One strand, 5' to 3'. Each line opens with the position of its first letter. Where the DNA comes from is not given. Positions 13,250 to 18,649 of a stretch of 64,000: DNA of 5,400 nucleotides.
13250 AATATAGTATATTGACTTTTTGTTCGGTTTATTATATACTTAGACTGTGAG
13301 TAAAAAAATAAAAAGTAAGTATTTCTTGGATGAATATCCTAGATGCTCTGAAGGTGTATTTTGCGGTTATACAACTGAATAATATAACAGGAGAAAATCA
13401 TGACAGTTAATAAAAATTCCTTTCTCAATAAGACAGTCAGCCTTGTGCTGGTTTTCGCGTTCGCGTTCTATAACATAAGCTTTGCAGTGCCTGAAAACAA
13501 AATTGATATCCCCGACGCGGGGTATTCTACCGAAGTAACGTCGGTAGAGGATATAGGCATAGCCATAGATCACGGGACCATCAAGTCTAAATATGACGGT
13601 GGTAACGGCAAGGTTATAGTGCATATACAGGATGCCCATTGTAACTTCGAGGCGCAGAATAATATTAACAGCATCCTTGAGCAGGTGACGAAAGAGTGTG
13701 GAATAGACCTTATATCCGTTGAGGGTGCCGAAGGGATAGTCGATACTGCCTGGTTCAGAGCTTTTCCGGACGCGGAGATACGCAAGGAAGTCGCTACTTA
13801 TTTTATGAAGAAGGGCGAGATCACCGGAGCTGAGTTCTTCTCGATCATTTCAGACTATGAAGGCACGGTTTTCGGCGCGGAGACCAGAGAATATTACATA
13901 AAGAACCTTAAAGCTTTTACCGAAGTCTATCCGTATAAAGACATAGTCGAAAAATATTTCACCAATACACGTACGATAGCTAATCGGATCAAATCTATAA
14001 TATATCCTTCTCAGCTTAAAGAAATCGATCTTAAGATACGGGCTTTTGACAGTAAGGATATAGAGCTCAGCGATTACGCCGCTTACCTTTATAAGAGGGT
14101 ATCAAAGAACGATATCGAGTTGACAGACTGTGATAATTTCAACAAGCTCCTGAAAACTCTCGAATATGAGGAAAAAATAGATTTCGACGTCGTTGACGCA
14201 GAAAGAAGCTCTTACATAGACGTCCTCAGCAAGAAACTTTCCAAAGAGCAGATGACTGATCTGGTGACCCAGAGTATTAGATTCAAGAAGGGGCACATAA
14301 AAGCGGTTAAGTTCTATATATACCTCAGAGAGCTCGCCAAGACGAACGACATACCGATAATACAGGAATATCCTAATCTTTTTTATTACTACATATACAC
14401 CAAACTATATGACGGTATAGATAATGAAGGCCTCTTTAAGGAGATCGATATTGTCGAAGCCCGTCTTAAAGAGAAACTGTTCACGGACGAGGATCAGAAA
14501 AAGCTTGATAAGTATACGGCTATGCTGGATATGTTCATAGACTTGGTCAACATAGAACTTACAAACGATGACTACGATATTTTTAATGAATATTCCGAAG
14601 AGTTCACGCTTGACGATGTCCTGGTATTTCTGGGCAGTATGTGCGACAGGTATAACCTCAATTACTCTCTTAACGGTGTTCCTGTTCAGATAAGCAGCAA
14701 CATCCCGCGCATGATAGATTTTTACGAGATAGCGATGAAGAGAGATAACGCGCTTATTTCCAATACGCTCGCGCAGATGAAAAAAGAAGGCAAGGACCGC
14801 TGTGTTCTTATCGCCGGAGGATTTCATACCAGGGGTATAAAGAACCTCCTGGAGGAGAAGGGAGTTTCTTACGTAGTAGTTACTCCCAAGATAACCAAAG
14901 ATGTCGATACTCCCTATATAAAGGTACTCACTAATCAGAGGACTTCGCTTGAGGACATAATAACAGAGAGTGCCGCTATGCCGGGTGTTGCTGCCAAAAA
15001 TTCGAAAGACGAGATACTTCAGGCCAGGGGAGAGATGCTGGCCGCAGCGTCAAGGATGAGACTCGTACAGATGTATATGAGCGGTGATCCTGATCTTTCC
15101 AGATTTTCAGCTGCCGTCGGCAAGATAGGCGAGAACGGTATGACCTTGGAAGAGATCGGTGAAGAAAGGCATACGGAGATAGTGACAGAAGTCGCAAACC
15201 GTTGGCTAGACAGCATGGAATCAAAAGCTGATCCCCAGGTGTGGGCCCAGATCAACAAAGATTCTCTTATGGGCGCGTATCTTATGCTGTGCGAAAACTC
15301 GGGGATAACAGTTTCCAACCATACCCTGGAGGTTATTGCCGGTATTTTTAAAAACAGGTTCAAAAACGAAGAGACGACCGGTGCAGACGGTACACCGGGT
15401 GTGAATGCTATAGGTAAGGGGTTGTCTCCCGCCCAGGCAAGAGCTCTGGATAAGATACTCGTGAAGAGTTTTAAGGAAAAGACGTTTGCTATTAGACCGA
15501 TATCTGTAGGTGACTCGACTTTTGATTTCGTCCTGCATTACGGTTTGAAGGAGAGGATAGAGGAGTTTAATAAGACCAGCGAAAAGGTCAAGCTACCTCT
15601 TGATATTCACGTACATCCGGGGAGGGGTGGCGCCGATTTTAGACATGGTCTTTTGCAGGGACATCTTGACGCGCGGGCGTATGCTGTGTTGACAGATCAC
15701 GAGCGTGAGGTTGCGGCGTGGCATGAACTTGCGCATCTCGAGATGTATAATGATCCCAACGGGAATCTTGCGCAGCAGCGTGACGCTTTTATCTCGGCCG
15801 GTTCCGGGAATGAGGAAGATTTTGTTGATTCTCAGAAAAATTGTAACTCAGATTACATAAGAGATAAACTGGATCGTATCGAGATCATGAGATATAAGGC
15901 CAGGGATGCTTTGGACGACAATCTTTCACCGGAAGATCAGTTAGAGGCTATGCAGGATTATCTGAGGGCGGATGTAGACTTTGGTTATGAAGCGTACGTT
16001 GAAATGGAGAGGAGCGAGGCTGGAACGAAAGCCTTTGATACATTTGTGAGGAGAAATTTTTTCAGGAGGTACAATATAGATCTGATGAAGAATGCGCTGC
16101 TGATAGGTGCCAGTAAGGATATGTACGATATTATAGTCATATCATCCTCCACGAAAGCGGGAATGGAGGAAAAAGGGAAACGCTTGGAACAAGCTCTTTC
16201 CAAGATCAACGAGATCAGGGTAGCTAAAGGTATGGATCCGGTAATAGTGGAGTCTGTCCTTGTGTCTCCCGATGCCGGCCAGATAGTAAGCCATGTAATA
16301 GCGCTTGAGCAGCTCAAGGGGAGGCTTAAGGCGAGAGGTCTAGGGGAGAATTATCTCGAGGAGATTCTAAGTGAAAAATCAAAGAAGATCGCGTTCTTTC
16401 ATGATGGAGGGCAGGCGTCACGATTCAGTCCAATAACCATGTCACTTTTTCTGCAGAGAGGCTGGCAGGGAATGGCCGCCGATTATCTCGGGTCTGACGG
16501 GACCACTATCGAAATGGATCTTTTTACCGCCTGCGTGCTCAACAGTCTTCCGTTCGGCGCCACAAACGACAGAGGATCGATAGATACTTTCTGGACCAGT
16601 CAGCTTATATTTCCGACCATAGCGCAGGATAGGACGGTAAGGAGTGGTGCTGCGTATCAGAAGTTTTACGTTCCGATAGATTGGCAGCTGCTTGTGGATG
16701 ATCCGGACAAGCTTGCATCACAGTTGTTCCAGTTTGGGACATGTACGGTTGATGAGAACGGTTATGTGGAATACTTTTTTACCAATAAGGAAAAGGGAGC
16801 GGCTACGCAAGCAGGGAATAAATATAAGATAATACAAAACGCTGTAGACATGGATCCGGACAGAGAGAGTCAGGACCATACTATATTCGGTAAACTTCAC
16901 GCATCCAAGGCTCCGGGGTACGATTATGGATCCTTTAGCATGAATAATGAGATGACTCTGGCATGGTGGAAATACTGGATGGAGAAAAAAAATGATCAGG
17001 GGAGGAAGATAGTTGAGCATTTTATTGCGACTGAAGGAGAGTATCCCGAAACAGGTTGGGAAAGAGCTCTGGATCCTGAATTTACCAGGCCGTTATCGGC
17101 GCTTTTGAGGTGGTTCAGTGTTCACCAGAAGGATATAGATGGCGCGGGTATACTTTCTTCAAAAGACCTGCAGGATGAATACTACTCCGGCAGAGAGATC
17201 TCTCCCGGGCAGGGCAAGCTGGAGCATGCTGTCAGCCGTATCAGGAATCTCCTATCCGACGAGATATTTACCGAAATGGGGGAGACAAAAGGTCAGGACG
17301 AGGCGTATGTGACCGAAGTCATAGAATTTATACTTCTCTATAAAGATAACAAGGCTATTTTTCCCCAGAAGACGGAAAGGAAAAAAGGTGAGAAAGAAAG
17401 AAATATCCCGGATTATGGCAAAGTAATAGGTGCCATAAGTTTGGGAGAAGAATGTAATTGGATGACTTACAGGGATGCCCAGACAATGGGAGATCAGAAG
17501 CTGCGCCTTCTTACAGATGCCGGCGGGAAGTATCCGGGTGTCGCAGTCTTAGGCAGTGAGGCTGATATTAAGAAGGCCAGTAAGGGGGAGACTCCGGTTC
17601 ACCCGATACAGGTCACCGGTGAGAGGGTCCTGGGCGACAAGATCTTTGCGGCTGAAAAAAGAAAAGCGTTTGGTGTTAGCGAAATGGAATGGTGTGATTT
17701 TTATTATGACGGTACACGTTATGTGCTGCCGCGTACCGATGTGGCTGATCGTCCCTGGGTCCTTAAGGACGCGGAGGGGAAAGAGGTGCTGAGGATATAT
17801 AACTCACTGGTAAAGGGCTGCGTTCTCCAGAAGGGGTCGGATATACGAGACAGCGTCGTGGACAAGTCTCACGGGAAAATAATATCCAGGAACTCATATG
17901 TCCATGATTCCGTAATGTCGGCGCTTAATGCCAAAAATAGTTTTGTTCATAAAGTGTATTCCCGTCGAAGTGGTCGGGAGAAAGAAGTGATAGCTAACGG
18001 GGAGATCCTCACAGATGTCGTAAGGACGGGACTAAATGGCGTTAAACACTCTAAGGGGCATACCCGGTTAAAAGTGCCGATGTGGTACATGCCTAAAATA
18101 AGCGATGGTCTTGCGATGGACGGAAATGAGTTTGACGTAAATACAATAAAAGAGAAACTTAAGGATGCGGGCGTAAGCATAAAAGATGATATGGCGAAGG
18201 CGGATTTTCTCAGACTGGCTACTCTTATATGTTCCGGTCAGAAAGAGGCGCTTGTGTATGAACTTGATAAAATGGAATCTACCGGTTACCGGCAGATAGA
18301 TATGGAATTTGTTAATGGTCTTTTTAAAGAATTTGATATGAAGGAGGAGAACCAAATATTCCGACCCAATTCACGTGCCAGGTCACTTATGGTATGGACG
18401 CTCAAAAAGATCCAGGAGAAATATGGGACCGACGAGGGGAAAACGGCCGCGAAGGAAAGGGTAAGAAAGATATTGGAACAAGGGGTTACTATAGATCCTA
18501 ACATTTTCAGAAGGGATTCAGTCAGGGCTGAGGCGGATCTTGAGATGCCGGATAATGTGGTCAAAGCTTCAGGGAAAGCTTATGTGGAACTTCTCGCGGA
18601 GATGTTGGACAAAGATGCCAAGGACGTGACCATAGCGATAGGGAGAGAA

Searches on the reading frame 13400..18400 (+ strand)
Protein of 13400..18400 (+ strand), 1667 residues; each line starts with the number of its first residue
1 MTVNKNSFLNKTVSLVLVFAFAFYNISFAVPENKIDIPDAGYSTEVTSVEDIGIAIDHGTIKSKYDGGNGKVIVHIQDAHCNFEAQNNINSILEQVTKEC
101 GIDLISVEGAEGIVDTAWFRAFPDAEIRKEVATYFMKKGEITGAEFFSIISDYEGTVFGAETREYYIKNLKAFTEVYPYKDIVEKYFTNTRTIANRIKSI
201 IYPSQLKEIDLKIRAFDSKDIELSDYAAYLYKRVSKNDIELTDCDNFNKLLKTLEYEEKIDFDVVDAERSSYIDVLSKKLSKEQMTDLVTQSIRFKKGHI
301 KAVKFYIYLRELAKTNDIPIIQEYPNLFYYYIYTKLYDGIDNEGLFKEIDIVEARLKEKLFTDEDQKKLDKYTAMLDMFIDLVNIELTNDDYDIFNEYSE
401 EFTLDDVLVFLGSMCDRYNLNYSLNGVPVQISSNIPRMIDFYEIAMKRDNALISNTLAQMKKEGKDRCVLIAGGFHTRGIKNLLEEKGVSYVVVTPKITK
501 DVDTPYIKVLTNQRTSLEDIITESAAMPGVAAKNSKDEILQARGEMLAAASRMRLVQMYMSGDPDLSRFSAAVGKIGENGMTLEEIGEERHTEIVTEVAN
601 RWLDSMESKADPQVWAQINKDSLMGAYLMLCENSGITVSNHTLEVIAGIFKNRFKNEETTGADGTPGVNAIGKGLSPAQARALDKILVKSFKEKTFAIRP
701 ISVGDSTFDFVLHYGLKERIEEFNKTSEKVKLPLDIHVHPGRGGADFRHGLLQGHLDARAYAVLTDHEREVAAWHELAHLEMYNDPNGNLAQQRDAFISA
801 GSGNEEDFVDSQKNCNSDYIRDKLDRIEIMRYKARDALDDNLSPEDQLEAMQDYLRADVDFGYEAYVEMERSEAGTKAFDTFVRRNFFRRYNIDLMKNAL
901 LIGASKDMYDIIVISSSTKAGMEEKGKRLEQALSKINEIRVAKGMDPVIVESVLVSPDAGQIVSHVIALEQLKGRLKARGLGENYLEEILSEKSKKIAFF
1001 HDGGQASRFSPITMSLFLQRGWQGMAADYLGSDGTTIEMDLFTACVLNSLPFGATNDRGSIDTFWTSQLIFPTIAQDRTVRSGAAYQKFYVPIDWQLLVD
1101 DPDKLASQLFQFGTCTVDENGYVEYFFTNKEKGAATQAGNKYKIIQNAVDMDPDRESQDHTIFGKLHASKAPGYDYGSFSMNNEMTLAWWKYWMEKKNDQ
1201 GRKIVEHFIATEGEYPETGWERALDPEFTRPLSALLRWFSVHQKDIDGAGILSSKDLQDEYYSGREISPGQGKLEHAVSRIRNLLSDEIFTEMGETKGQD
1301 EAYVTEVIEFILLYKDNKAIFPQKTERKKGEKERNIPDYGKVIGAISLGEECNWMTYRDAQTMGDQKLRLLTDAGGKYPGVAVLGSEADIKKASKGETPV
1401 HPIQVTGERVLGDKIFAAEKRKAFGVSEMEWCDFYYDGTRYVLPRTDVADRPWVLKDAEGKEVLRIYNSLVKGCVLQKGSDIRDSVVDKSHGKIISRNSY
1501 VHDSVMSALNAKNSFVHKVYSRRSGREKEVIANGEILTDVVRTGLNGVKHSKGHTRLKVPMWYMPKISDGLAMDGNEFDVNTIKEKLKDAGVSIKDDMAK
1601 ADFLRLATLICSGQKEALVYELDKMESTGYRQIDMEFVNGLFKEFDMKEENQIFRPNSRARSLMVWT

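Call 7: search_protein_families(library=pfam, proteins=[window:13400-18400:+], max_evalue=10)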
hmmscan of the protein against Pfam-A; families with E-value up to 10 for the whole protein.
window:13400-18400:+ (1667 aa): 1 family
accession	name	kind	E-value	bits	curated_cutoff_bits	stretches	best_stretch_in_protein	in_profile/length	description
PF18148.6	RGS_DHEX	-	0.1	13.2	22.5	1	222-281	12-71/100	Regulator of G-protein signalling DHEX domain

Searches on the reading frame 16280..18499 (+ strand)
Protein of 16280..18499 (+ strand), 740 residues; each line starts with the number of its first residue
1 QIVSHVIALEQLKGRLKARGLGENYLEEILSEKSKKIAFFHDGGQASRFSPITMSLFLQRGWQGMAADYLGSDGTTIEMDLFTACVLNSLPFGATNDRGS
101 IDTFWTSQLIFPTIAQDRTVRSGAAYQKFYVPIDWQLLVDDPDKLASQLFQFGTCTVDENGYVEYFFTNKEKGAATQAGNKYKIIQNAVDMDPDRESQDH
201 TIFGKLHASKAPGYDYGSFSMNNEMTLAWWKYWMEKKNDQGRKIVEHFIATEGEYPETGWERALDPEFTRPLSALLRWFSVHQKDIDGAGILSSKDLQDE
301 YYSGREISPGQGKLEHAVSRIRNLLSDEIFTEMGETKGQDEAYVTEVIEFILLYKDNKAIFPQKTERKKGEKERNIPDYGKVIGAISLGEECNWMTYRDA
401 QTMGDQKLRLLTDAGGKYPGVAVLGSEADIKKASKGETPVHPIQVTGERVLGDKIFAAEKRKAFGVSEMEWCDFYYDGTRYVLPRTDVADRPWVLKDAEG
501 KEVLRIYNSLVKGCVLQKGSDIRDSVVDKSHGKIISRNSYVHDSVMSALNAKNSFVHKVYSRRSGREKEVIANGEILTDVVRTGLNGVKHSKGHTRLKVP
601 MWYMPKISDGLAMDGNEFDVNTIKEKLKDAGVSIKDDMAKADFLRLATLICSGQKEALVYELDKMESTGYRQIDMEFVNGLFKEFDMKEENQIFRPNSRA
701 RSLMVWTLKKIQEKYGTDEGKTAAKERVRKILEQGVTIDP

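Call 47: find_homologous_proteins(query=window:16280-18499:+, max_evalue=0.001)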
Query window:16280-18499:+ (740 aa): 3 proteins with E <= 0.001 among 8000 candidates.
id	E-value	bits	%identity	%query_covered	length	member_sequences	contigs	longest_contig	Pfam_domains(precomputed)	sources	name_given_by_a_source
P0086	3.2e-70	255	32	82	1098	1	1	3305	-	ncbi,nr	ncbi:MAG: hypothetical protein PHW46_05845, partial [Candidatus Omnitrophica bacterium]|nr:hypotheti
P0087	4.0e-34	136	28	77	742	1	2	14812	-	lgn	-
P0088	1.3e-26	111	26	77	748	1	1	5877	-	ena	-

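Call 83: search_solved_structures(query=A2, max_evalue=10, show_alignments=2)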
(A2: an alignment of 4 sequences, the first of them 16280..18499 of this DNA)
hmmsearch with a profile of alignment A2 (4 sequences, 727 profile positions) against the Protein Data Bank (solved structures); distinct sequences matched with E-value up to 10: 1.
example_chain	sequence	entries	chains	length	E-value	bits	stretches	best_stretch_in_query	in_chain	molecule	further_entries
8bx8_R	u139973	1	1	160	0.42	12.2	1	365-434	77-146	Dynein light chain 4A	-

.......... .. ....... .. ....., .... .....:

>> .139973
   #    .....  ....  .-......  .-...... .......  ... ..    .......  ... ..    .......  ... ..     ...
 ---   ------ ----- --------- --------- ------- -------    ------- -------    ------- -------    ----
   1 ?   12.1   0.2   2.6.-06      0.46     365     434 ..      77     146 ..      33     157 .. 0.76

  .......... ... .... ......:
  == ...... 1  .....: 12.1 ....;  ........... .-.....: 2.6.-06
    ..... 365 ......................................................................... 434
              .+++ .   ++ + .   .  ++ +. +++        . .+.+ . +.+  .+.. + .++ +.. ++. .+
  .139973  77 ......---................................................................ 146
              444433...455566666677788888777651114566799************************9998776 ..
